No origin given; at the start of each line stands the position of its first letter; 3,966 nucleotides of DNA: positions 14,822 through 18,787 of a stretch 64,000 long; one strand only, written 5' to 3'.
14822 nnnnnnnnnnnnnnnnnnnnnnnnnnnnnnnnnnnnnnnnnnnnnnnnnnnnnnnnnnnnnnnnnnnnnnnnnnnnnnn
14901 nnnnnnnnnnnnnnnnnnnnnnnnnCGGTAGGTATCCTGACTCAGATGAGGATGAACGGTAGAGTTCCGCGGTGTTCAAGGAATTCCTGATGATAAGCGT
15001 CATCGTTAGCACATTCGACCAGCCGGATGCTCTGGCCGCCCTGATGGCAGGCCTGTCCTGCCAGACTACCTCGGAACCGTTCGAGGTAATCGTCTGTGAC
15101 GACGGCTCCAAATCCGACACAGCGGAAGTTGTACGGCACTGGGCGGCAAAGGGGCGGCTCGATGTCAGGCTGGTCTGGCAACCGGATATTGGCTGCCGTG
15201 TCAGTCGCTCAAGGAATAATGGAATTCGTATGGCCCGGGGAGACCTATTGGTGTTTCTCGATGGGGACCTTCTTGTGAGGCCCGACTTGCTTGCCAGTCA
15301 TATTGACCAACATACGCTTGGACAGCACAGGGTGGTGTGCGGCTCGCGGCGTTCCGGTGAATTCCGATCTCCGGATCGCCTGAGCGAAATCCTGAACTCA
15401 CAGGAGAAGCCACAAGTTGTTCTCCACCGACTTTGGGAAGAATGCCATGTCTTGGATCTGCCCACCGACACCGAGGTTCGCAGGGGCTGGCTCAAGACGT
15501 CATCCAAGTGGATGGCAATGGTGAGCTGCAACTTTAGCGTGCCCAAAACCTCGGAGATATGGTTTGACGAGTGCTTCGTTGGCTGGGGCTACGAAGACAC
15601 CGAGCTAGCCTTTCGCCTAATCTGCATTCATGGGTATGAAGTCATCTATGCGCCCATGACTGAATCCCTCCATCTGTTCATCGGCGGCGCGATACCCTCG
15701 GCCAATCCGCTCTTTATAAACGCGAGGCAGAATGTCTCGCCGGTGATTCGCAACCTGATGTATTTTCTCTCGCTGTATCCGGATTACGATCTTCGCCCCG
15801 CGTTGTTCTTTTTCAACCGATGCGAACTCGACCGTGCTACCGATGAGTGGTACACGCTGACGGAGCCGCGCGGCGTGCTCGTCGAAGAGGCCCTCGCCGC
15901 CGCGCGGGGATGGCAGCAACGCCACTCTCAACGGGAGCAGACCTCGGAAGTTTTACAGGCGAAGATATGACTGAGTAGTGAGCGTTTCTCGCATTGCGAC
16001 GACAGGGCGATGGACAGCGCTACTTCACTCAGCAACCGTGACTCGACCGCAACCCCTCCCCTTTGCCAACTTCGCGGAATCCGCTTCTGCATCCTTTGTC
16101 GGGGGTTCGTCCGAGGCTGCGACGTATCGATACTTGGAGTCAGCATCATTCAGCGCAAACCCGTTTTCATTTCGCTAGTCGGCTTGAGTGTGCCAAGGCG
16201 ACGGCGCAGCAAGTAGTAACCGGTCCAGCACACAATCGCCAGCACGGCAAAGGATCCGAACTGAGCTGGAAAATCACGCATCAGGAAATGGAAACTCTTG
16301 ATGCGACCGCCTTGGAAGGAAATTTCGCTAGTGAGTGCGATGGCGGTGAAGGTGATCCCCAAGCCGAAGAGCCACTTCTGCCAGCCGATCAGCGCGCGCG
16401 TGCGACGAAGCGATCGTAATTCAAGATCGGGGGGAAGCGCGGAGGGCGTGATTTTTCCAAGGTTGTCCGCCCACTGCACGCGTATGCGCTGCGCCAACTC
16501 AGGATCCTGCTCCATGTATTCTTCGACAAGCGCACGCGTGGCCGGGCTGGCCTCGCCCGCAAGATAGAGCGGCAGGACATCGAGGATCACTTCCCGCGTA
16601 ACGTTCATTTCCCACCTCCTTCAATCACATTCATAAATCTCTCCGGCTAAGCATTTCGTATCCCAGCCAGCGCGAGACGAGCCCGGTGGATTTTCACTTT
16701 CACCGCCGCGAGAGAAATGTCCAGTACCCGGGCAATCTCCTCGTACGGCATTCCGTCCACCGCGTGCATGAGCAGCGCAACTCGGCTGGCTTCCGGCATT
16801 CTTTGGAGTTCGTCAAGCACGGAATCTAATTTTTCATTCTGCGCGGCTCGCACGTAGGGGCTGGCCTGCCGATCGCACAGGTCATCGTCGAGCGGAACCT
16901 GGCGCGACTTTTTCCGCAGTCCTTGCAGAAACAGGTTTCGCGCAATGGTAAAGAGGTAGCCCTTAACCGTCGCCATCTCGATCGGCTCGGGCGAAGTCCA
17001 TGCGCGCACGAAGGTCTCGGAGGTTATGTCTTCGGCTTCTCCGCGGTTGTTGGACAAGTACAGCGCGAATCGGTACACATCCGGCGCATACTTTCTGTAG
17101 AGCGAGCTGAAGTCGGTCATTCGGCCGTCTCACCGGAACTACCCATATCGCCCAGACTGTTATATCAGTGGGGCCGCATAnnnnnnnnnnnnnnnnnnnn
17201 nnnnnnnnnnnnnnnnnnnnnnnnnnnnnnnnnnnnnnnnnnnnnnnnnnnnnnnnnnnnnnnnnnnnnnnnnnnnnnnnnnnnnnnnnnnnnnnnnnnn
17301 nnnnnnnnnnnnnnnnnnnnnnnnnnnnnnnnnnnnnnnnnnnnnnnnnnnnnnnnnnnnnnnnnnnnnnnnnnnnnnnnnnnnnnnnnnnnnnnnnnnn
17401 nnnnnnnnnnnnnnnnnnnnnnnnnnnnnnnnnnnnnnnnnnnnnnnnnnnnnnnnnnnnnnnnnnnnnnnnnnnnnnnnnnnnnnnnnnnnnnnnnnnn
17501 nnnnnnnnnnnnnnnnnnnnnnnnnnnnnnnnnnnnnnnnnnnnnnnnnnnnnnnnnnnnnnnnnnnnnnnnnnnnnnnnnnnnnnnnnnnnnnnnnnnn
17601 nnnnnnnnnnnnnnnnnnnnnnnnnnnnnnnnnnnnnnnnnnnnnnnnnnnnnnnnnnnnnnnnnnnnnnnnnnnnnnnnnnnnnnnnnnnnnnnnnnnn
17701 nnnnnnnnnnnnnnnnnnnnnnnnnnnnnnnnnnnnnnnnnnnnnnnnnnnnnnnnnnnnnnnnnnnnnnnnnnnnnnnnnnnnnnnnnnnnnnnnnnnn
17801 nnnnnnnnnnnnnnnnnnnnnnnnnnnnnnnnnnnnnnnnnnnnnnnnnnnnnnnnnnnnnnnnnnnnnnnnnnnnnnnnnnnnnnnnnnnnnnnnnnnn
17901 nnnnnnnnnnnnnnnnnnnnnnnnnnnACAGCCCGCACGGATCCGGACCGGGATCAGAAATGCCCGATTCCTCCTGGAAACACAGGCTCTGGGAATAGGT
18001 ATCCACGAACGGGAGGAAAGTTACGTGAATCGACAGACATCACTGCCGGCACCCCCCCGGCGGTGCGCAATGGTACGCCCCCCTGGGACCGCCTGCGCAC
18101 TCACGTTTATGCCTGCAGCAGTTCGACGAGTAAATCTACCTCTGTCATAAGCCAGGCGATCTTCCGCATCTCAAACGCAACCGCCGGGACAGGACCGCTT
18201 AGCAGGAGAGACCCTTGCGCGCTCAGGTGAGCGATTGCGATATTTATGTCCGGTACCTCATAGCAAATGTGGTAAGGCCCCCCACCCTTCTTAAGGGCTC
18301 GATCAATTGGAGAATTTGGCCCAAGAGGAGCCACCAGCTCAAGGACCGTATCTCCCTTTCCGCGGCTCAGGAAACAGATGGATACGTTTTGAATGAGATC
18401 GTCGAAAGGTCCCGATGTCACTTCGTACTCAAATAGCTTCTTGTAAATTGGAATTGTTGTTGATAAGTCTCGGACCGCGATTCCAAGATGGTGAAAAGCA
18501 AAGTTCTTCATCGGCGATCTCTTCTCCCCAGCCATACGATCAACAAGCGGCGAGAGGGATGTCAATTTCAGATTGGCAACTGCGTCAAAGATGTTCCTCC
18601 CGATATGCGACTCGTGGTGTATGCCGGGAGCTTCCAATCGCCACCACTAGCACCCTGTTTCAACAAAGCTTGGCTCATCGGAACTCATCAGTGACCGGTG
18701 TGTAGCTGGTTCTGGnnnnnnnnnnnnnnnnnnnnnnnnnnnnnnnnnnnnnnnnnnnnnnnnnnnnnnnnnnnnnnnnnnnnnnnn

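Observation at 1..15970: Orphan NRPS / FkbH / carrier protein / 2x glycosyltransferase / B12-type radical SAM locus with a MacB(DevBCA)-type tripartite exporter: candidate pathway for a small glycosylated glycine-glycerate (lipo)conjugate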

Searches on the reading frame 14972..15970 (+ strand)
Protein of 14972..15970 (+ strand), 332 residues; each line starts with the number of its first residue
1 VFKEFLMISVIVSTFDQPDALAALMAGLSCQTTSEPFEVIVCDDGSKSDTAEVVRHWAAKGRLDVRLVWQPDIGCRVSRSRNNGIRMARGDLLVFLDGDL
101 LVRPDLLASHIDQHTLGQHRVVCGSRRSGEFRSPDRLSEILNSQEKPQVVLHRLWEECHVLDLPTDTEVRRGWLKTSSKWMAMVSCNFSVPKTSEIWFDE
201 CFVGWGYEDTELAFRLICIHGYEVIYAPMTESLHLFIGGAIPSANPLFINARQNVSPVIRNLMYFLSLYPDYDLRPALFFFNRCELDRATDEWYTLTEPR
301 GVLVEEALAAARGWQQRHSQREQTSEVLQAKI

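Call 3: search_protein_families(library=pfam, proteins=[window:14972-15970:+], max_evalue=0.01)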
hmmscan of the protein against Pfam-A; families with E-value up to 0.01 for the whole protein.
window:14972-15970:+ (332 aa): 4 families
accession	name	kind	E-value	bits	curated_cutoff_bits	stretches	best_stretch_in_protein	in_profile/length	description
PF00535.33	Glycos_transf_2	-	2.5e-21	76.8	23.3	1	9-129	1-118/168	Glycosyl transferase family 2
PF10111.15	Glyco_tranf_2_2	-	2e-11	44.3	27.3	1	35-110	28-102/276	Glycosyltransferase like family 2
PF13641.12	Glyco_tranf_2_3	-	9.7e-10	39.3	27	1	8-109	3-106/230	Glycosyltransferase like family 2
PF02709.20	Glyco_transf_7C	-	0.0048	17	23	1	198-225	37-63/78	N-terminal domain of galactosyltransferase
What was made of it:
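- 14972..15970 (+): Soluble GT2-family glycosyltransferase (332 aa), probably adding a second sugar. Glycos_transf_2 76.8 bits (call 3).
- On Pfam GT2 (PF00535): For the 14972-15970 gene: 76.8 bits against 23.3 (call 3).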

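Call 4: search_protein_families(library=ncbifam, proteins=[window:14972-15970:+], max_evalue=0.001)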
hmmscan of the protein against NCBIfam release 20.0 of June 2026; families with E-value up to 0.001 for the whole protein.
window:14972-15970:+ (332 aa): 18 families
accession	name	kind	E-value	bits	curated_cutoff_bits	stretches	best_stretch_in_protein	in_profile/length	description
NF041875.1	EPS_EpsD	equivalog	2.5e-26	92.9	370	1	8-234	1-206/325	exopolysaccharide biosynthesis glycosyltransferase EpsD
NF007482.0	PRK10073.1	equivalog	1.9e-15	56.7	423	1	4-108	4-104/334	glycosyltransferase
TIGR03965.1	mycofact_glyco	equivalog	3.7e-13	49.2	280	1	8-111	76-176/467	mycofactocin biosynthesis glycosyltransferase MftF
NF050819.1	PolSacchBiosHfsG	equivalog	1.3e-12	47.5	500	2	8-108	14-111/302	polysaccharide biosynthesis protein HfsG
NF038299.1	EPS_HpsN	equivalog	1e-10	41.1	425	1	7-235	2-221/317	hormogonium polysaccharide biosynthesis glycosyltransferase HpsN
NF038302.1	EPS_HpsE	equivalog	1.8e-10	40.3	300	1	8-133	3-130/307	hormogonium polysaccharide biosynthesis glycosyltransferase HpsE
TIGR04283.1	glyco_like_mftF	equivalog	3.6e-09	36.5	182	1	8-115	1-97/221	TIGR04283 family arsenosugar biosynthesis glycosyltransferase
NF050050.1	ProtGlycPglI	equivalog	1.5e-08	34.4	500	1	7-121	3-115/306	GalNAc(5)-diNAcBac-PP-undecaprenol beta-1,3-glucosyltransferase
TIGR03937.1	PgaC_IcaA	equivalog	1.8e-08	33.7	422.3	1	4-107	43-143/407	poly-beta-1,6-N-acetyl-D-glucosamine synthase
NF047683.1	TeichurnBiosyTuaG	equivalog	4.4e-07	29.8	400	1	5-111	5-108/252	teichuronic acid biosynthesis protein TuaG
NF047588.1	GlcsyltransPgfSStrep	equivalog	5e-07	29.2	500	1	9-133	4-129/308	glycosyltransferase PgfS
NF053739.1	GlytfEpsEBac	equivalog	1.6e-06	27.3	450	1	8-113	3-106/265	glycosyltransferase EpsE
NF007986.1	PRK10714.1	equivalog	2.3e-06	26.9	529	1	7-119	7-120/316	undecaprenyl-phosphate 4-deoxy-4-formamido-L-arabinose transferase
NF041394.1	GtaseAglG_Halo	equivalog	3.4e-06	26.5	440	1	8-114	3-107/304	glucosyl-dolichyl phosphate glucuronosyltransferase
TIGR04242.1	nodulat_NodC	equivalog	3.5e-06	26.2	550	1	8-108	50-150/395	chitooligosaccharide synthase NodC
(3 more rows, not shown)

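Call 52: search_solved_structures(query=window:14972-15970:+, max_evalue=0.001)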
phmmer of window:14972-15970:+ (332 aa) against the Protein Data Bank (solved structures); distinct sequences matched with E-value up to 0.001: 12.
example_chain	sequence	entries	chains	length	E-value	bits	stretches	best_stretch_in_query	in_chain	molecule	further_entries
2z87_A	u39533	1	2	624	1e-22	83.7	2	8-127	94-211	Chondroitin synthase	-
2z86_A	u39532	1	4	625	1.1e-22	83.7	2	8-127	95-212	Chondroitin synthase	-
9jma_A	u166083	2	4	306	5.6e-10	41.9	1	7-108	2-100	GalNAc(5)-diNAcBac-PP-undecaprenol beta-1,3-glucosyltransferase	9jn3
8bz4_A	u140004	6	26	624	2.1e-07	33.4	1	4-106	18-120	Glycosyltransferase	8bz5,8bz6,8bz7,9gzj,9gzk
8bz8_A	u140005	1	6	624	2.1e-07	33.4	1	4-106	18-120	Glycosyltransferase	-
5tze_C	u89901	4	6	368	2.9e-05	26.3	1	8-114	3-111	Glycosyl transferase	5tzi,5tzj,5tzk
1h7l_A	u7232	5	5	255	3.2e-05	26.2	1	8-113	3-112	SPORE COAT POLYSACCHARIDE BIOSYNTHESIS PROTEIN SPSA | PROTEIN (SPORE COAT POLYSACCHARIDE BIOSYNTHESIS PROTEIN SPSA)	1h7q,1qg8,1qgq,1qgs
5tz8_A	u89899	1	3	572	3.8e-05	26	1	8-114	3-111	Glycosyl transferase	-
3ckj_A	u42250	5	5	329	0.00013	24.2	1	7-101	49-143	Putative uncharacterized protein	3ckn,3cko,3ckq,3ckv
5hea_A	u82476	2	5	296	0.00024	23.3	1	7-105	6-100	Putative glycosyltransferase (GalT1)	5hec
6h1j_A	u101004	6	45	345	0.00059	22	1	7-105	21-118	Probable ss-1,3-N-acetylglucosaminyltransferase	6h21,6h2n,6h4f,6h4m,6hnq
5mlz_A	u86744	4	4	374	0.00064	21.9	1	4-126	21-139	Dolichol monophosphate mannose synthase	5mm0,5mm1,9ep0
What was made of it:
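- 14972..15970 (+): Chondroitin synthase K4CP 1e-22 (call 52).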

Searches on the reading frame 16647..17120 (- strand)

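Call 6: search_protein_families(library=pfam, proteins=[window:16647-17120:-], max_evalue=0.001)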
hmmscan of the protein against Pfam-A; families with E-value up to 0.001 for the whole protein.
window:16647-17120:- (157 aa): 4 families
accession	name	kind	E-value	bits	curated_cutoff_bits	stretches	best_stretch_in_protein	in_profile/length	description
PF08281.18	Sigma70_r4_2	-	2.8e-17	62.5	25.7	1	100-151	3-54/54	Sigma-70, region 4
PF04542.20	Sigma70_r2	-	2.7e-16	59.6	24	1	7-73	1-70/71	Sigma-70 region 2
PF04545.22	Sigma70_r4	-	1.6e-06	28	24.1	1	105-151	2-48/50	Sigma-70, region 4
PF07638.17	Sigma70_ECF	-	0.00048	20.5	21.1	1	91-149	119-177/185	ECF sigma factor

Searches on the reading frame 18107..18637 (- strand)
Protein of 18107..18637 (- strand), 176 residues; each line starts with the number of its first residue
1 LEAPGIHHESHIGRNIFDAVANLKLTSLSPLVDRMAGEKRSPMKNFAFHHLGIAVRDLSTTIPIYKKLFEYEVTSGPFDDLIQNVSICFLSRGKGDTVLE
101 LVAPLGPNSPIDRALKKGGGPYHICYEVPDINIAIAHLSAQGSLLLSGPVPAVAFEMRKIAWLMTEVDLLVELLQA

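Call 6: search_protein_families(library=pfam, proteins=[window:18107-18637:-], max_evalue=0.001)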
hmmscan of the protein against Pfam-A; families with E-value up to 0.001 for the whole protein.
window:18107-18637:- (176 aa): 2 families
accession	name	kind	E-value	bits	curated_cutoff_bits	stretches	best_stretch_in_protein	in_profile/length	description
PF13669.12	Glyoxalase_4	-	1.5e-21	77.2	27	1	49-158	1-105/109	Glyoxalase/Bleomycin resistance protein/Dioxygenase superfamily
PF00903.31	Glyoxalase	-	0.00016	22.5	20.6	1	48-149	2-99/121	Glyoxalase/Bleomycin resistance protein/Dioxygenase superfamily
